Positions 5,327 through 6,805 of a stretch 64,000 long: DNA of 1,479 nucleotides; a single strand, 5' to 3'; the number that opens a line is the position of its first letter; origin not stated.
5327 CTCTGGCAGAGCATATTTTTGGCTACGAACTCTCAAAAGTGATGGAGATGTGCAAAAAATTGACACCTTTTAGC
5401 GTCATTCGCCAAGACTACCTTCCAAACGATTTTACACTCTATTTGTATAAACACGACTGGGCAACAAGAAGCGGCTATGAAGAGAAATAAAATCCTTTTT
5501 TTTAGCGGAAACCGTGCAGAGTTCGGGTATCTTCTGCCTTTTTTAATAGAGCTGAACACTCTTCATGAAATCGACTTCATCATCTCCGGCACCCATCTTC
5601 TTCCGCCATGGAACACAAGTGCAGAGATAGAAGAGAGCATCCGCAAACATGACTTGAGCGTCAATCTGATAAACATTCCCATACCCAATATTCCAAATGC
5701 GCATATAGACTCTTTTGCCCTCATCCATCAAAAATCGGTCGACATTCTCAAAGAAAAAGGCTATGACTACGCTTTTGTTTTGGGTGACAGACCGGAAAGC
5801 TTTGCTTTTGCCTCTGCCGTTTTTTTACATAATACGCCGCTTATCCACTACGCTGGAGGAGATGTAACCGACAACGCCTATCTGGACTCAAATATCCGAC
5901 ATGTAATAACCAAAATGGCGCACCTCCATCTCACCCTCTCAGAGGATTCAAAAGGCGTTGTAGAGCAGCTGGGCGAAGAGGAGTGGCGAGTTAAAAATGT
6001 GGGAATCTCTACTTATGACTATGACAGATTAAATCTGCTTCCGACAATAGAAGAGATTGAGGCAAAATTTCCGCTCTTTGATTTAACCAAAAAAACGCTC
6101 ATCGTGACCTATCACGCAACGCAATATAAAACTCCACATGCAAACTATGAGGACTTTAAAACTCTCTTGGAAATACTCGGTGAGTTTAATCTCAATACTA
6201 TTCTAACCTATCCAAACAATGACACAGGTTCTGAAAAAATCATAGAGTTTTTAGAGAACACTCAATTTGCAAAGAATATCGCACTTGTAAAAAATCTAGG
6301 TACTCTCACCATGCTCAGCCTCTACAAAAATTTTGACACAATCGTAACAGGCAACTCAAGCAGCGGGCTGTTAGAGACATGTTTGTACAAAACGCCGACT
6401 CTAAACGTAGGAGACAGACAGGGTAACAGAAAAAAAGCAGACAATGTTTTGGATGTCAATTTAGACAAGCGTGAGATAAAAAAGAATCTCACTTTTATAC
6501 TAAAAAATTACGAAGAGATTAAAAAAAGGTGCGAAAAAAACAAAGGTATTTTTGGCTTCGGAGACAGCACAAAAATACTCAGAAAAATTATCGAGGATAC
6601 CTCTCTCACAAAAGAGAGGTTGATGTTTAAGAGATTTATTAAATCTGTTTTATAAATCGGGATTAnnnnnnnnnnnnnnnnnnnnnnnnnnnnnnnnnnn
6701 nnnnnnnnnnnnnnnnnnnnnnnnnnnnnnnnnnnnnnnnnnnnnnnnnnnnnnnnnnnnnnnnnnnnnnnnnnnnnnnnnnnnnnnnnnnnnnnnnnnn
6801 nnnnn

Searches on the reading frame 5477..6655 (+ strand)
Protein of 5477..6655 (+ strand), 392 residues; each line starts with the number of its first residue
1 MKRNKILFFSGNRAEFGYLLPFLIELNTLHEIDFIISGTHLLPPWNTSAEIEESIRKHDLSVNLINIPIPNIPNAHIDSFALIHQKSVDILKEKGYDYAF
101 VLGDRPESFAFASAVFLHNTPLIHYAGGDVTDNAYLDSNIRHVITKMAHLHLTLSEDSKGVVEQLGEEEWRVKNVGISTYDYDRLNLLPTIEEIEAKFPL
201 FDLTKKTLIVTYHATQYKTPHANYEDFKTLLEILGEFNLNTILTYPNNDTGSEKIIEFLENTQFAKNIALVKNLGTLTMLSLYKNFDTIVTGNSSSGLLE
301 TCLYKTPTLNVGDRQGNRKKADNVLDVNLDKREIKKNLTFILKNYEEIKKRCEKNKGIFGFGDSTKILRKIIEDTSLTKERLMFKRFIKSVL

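Call 79: search_protein_families(library=pfam, proteins=[window:5477-6655:+], max_evalue=0.00001)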
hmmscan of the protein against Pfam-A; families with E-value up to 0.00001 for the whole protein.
window:5477-6655:+ (392 aa): 1 family
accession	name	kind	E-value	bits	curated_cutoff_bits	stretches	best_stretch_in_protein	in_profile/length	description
PF02350.25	Epimerase_2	-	5.1e-49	167.4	30.6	1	31-370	10-344/347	UDP-N-acetylglucosamine 2-epimerase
